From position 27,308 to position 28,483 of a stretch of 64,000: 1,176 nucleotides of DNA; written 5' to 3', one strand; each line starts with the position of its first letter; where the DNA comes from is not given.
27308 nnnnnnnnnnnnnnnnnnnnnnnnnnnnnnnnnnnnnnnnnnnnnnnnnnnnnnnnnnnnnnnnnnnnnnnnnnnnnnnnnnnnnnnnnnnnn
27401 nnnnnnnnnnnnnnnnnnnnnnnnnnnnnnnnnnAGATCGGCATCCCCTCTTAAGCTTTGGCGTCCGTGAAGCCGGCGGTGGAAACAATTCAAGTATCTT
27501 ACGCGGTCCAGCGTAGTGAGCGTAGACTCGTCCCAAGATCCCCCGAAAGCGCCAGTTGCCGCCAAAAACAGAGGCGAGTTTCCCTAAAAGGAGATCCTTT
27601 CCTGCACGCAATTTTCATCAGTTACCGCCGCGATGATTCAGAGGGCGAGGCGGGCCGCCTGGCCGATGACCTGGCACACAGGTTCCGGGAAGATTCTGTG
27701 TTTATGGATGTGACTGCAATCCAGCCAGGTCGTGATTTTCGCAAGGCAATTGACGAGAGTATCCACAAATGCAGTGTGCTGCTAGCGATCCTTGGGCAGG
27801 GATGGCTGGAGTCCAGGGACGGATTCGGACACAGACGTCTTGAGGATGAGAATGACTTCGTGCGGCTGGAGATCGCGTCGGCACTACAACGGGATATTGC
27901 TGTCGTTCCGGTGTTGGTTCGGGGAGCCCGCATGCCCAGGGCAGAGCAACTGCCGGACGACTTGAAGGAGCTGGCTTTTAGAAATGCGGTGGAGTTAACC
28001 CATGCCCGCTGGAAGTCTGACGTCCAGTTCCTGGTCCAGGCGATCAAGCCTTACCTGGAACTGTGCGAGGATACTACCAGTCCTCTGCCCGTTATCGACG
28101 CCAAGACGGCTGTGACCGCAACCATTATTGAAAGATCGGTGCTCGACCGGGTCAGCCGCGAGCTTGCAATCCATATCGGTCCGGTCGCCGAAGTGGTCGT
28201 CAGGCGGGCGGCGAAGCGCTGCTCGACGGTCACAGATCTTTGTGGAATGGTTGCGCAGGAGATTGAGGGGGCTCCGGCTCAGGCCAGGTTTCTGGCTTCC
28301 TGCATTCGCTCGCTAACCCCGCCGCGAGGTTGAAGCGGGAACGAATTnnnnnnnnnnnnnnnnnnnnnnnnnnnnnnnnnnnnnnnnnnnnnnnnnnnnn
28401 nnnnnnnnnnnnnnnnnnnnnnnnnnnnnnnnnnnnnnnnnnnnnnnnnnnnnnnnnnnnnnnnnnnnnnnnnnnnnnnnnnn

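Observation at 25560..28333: TIR protein facing a coupled SLOG-like/patatin operon: candidate Thoeris-CBASS hybrid defence module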

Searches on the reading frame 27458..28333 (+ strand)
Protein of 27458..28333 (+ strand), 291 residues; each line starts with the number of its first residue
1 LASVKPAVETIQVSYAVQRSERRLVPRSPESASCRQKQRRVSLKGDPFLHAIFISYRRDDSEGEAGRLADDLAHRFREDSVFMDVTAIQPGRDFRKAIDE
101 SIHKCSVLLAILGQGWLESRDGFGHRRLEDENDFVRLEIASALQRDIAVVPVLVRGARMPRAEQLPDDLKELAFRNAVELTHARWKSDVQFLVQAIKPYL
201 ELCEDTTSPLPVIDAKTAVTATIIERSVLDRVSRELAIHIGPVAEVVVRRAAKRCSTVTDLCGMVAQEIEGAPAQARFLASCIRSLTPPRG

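Call 3: search_protein_families(library=pfam, proteins=[window:27458-28333:+], max_evalue=1)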
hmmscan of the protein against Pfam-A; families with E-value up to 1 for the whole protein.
window:27458-28333:+ (291 aa): 2 families
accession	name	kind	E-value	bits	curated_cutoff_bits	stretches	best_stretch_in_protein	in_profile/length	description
PF13676.11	TIR_2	-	3.3e-13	50.6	28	1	52-181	1-109/122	TIR domain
PF01582.25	TIR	-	0.058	13.6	21.3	1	52-120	4-71/179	TIR domain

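Call 4: search_protein_families(library=padloc, proteins=[window:27458-28333:+], max_evalue=1)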
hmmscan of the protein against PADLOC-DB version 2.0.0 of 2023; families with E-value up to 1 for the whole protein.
window:27458-28333:+ (291 aa): 5 families
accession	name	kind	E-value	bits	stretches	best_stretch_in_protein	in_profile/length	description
PDLC00434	ThsB1|ThsB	-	2.4e-07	28.2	1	52-120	141-207/396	TIR-like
PDLC02012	SAVED5--SAVED_TIR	-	1e-06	26.1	1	50-120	14-81/404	-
PDLC05062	PDC-S66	-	7e-05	20.4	1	50-114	149-211/282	-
PDLC02403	Aga_TIR-PNTD1-PNTD2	-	0.045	10.8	1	81-107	32-58/443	Class I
PDLC00429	ThsB1|ThsB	-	0.057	11.5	1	131-171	79-119/167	TIR-like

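Call 5: search_protein_families(library=ncbifam, proteins=[window:27458-28333:+], max_evalue=1)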
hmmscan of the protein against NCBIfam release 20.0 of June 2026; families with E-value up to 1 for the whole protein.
window:27458-28333:+ (291 aa): 4 families
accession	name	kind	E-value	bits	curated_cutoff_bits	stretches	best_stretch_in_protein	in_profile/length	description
NF058526.1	Thoeris_type3_ThcB4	equivalog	7.4e-12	44.8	220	1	52-120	130-196/375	Thoeris type III anti-phage system protein ThcB4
NF040588.1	FxsC_Nterm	equivalog_domain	0.00031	20.7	130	1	72-175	39-137/182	TIR-like protein FxsC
TIGR00534.1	OpcA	equivalog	0.019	14.1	256.25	1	109-182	214-285/313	glucose-6-phosphate dehydrogenase assembly protein OpcA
NF042941.1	Retron_TIR_antiphage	equivalog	0.036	12.8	600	1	51-115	341-403/464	TIR domain-containing anti-phage reverse transcriptase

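Call 41: find_homologous_proteins(query=window:27587-28330:+, max_evalue=0.001)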
Query seq(248 aa) (248 aa): 4768 proteins with E <= 0.001 among 6475 candidates; the best 120 are listed.
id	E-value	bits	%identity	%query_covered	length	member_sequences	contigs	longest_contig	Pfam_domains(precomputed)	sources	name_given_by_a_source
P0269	9.9e-136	469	85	100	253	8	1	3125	PF26309.1,PF13676.12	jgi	jgi:hypothetical protein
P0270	1.0e-135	469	85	100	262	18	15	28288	PF26309.1,PF13676.12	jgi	jgi:hypothetical protein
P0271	9.6e-133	459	87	99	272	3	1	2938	PF26309.1,PF13676.12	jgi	jgi:hypothetical protein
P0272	1.8e-132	458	83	100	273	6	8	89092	PF26309.1,PF13676.12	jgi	jgi:hypothetical protein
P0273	5.4e-132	457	85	100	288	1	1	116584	PF26309.1,PF13676.12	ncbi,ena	-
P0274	1.3e-130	452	100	84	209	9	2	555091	PF26309.1,PF13676.12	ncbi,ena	-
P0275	6.0e-127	440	89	90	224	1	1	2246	PF26309.1,PF13676.12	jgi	jgi:hypothetical protein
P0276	5.9e-123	427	93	84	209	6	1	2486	PF26309.1,PF13676.12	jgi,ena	-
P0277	7.6e-123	427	81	100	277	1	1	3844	PF26309.1,PF13676.12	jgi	jgi:hypothetical protein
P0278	7.9e-123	427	81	100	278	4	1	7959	PF26309.1,PF13676.12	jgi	jgi:TIR domain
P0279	2.9e-119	415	91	84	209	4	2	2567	PF26309.1,PF13676.12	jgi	jgi:hypothetical protein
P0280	9.8e-119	413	90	84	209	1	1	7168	PF26309.1,PF13676.12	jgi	jgi:hypothetical protein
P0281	2.3e-118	412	91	84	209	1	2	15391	PF26309.1,PF13676.12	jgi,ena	jgi:TIR domain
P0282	1.6e-117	410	90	84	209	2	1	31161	PF26309.1,PF13676.12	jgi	jgi:hypothetical protein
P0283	3.2e-112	392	89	84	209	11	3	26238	PF26309.1,PF13676.12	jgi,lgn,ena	jgi:hypothetical protein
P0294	5.3e-102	359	70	95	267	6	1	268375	PF26309.1,PF13676.12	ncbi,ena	-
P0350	1.2e-91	325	66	94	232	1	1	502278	PF26309.1,PF13676.12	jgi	jgi:TIR domain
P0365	5.0e-88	313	63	94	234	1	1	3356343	PF26309.1,PF13676.12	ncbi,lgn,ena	-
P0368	1.0e-87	312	61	96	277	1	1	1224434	PF26309.1,PF13676.12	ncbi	-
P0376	9.1e-87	309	60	95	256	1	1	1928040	PF26309.1,PF13676.12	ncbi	-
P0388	4.4e-86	307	60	96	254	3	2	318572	PF26309.1,PF13676.12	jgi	jgi:hypothetical protein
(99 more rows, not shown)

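Call 42: find_encoding_contigs(protein=P0365, flank=6000, max_places=2)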
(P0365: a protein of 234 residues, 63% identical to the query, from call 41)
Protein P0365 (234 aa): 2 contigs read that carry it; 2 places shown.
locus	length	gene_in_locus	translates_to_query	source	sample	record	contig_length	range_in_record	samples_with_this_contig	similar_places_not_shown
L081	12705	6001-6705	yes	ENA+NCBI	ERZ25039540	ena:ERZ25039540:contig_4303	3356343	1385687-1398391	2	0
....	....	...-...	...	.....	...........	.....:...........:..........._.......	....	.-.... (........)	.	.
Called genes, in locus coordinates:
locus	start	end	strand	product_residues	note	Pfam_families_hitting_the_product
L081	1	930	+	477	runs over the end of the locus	PF01566:Nramp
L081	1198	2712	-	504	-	PF12779:WXXGXW (weak)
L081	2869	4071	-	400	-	PF00753:Lactamase_B, PF23023:Anti-Pycsar_Apyc1 (weak)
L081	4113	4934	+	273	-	PF12543:DUF3738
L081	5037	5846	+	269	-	PF12543:DUF3738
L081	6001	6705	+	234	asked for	PF13676:TIR_2, PF26309:DUF8082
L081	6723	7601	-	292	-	PF11845:Tll0287-like, PF00672:HAMP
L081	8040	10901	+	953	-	PF00330:Aconitase, PF00694:Aconitase_C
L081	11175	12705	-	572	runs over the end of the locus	PF13699:eCIS_core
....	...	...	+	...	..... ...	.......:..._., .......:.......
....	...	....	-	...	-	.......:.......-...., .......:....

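Call 43: find_encoding_contigs(protein=P0368, flank=6000, max_places=2)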
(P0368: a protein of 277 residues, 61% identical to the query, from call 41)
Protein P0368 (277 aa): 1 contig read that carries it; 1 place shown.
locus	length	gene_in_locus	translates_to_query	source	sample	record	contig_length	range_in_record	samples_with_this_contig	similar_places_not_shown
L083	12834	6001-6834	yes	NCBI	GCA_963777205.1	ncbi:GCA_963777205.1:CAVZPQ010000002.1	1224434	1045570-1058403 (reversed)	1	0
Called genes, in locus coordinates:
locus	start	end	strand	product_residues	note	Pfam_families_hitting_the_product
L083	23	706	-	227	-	PF01676:Metalloenzyme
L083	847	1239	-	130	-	PF06415:iPGM_N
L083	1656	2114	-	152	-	PF00113:Enolase_C, PF07476:MAAL_C (weak)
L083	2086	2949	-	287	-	PF03952:Enolase_N, PF00113:Enolase_C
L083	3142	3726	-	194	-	PF06580:His_kinase, PF02518:HATPase_c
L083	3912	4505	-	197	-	-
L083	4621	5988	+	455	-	PF00925:GTP_cyclohydro2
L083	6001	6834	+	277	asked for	PF13676:TIR_2, PF26309:DUF8082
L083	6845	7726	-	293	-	PF11845:Tll0287-like, PF00672:HAMP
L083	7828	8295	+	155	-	PF18181:SLATT_1, PF14015:DUF4231, PF18184:SLATT_3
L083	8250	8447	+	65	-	-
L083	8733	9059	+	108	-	PF01541:GIY-YIG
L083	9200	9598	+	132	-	PF00392:GntR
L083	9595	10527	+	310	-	PF00005:ABC_tran, PF13304:AAA_21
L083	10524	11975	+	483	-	-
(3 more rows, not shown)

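Call 44: find_encoding_contigs(protein=P0294, flank=6000, max_places=2)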
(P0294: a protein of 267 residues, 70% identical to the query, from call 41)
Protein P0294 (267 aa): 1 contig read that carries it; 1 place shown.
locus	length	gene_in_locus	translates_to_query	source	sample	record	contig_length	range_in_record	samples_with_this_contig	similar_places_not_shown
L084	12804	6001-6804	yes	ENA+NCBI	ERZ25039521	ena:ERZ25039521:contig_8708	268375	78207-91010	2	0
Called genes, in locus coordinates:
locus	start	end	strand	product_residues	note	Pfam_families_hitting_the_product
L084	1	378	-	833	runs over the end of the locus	-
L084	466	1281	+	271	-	PF26164:Bact_GSDM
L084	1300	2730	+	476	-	PF01364:Peptidase_C25 (weak)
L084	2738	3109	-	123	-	-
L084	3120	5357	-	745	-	PF00069:Pkinase, PF07714:PK_Tyr_Ser-Thr, PF23914:TPR_CcmH_CycH (weak), PF13414:TPR_11 (weak), PF13432:TPR_16, PF00515:TPR_1 (weak), PF13432:TPR_16, PF14559:TPR_19, +13 more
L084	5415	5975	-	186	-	-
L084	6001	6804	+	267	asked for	PF13676:TIR_2, PF26309:DUF8082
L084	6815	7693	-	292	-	PF11845:Tll0287-like, PF00672:HAMP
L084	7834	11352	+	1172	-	PF13620:CarboxypepD_reg, PF13715:CarbopepD_reg_2 (weak), PF17210:SdrD_B (weak), PF24025:Ig_DR_A0283-like (faint), PF25183:OMP_b-brl_4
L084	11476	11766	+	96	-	-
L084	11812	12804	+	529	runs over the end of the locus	PF14522:Cytochrome_C7 (faint), PF14537:Cytochrom_c3_2 (faint), PF00515:TPR_1 (faint), PF07719:TPR_2 (faint), PF13181:TPR_8 (faint), PF13428:TPR_14 (faint)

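Call 45: find_encoding_contigs(protein=P0376, flank=6000, max_places=1)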
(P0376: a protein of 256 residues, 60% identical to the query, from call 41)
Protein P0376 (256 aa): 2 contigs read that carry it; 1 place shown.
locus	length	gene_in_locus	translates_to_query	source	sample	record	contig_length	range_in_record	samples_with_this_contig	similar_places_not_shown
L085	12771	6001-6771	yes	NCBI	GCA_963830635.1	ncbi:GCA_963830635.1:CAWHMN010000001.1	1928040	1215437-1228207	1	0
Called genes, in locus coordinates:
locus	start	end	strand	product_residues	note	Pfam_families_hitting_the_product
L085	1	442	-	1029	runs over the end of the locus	PF00873:ACR_tran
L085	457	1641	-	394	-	PF25917:BSH_RND, PF25919:BSH_CusB (weak), PF25973:BSH_CzcB, PF25893:HH_CzcB (weak), PF25954:Beta-barrel_RND_2, PF25967:RND-MFP_C (weak), PF25975:CzcB_C (faint), PF25989:YknX_C (weak)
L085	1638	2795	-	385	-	PF02321:OEP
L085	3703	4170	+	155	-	PF00959:Phage_lysozyme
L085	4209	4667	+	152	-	PF18181:SLATT_1, PF14015:DUF4231, PF18184:SLATT_3 (faint)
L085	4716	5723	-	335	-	PF13676:TIR_2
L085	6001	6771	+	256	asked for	PF13676:TIR_2, PF26309:DUF8082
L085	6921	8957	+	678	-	PF02129:Peptidase_S15, PF08530:PepX_C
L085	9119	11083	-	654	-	PF13229:Beta_helix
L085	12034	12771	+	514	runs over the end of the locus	PF01593:Amino_oxidase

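Call 46: find_encoding_contigs(protein=P0350, flank=6000, max_places=1)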
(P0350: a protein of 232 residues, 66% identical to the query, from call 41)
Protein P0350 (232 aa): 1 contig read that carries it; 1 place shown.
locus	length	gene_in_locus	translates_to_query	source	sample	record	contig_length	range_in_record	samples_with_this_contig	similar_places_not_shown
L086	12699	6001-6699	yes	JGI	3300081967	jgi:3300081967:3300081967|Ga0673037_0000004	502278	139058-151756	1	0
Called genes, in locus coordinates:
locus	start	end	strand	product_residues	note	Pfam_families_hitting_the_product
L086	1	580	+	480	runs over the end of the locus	PF13493:DUF4118, PF00512:HisKA (weak), PF02518:HATPase_c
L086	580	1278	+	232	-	PF00072:Response_reg, PF00486:Trans_reg_C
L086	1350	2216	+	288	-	PF01738:DLH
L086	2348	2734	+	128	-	-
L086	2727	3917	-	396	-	PF01734:Patatin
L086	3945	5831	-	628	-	PF20308:TPR-S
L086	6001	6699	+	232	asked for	PF13676:TIR_2, PF26309:DUF8082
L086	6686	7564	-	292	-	PF11845:Tll0287-like, PF00672:HAMP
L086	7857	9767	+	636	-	PF01594:AI-2E_transport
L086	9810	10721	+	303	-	PF01738:DLH, PF02129:Peptidase_S15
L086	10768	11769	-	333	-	-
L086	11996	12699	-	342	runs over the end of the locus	PF00962:A_deaminase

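Call 47: find_encoding_contigs(protein=P0388, flank=6000, max_places=1)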
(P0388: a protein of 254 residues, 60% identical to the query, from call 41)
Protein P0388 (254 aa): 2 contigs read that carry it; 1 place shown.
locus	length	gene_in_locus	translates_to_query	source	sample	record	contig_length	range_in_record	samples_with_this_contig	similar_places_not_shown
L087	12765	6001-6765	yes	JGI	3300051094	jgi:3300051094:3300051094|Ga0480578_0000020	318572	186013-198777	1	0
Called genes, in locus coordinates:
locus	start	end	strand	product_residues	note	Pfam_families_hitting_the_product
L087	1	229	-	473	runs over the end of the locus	PF00285:Citrate_synt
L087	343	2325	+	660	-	PF00005:ABC_tran, PF02463:SMC_N (faint), PF03193:RsgA_GTPase (faint), PF13555:AAA_29 (faint), PF01926:MMR_HSR1 (faint), PF13175:AAA_15 (faint), PF12848:ABC_tran_Xtn, PF00005:ABC_tran, +2 more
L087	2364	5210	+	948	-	PF00311:PEPcase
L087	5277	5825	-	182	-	PF04264:YceI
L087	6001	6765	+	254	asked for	PF13676:TIR_2, PF26309:DUF8082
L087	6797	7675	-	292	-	PF11845:Tll0287-like, PF00672:HAMP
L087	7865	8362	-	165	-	PF18181:SLATT_1, PF14015:DUF4231, PF18184:SLATT_3 (weak)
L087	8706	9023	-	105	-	PF00313:CSD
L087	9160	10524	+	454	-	PF00282:Pyridoxal_deC, PF01212:Beta_elim_lyase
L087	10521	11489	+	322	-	PF01263:Aldose_epim (faint)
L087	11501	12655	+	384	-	PF10509:GalKase_gal_bdg, PF00288:GHMP_kinases_N, PF08544:GHMP_kinases_C (weak)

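Call 64: find_encoding_contigs(protein=P0274, flank=10000, max_places=2)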
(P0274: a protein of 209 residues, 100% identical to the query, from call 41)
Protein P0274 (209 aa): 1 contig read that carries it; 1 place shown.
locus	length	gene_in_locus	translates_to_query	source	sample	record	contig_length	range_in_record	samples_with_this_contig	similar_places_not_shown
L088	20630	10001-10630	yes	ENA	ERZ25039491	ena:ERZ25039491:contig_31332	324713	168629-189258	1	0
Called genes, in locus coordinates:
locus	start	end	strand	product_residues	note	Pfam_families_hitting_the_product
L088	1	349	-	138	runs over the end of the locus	-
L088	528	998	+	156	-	-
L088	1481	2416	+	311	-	PF06439:3keto-disac_hyd (weak)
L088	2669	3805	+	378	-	PF06580:His_kinase, PF02518:HATPase_c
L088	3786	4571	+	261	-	PF00072:Response_reg, PF04397:LytTR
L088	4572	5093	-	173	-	PF07609:DUF1572, PF04978:MST, PF12867:DinB_2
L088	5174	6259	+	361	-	PF21783:YNCE (faint), PF23414:Beta-prop_EML_2 (faint), PF02239:Cytochrom_D1 (faint), PF24684:Vgb_lyase (faint), PF25174:Beta-prop_THOC3, PF25175:Beta-prop_WDR5 (faint)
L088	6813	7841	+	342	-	PF01229:Glyco_hydro_39, PF11790:Glyco_hydro_cc (faint)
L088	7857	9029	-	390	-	PF01734:Patatin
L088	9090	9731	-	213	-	-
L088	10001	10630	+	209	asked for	PF13676:TIR_2 (weak), PF26309:DUF8082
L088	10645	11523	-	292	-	PF11845:Tll0287-like, PF00672:HAMP (weak)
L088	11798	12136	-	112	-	PF03551:PadR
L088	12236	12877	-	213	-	PF12833:HTH_18, PF00165:HTH_AraC (weak)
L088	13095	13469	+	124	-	PF00903:Glyoxalase (weak), PF22677:Ble-like_N (faint)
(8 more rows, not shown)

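Call 77: predict_structure(alignment_id=A3)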
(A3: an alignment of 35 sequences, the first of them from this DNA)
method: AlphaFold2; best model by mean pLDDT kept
length: 243 residues; sequences in the alignment: 35
mean_pLDDT: 83.3   pTM: 0.62
mean pLDDT of the five models: 83.3, 82.9, 77.5, 72.6, 71.9
residues with pLDDT >= 90: 85; 70-90: 128; 50-70: 10; < 50: 20
segments of 3 or more residues with pLDDT < 50: 155-173
pLDDT, mean of each block of 10 residues (from residue 1): 82 87 86 85 73 86 91 87 89 89 91 91 88 87 85 53 34 70 94 85 91 96 93 90 64
secondary structure, 60 per line:
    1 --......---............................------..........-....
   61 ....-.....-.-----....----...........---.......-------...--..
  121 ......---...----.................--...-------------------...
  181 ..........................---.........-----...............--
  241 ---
elements in order: E3-8 H12-31 E32-36 H46-55 E57-64 H66-70 H86-96 E100-106 H119-126 E130-132 H137-153 H178-206 H210-218 H224-238
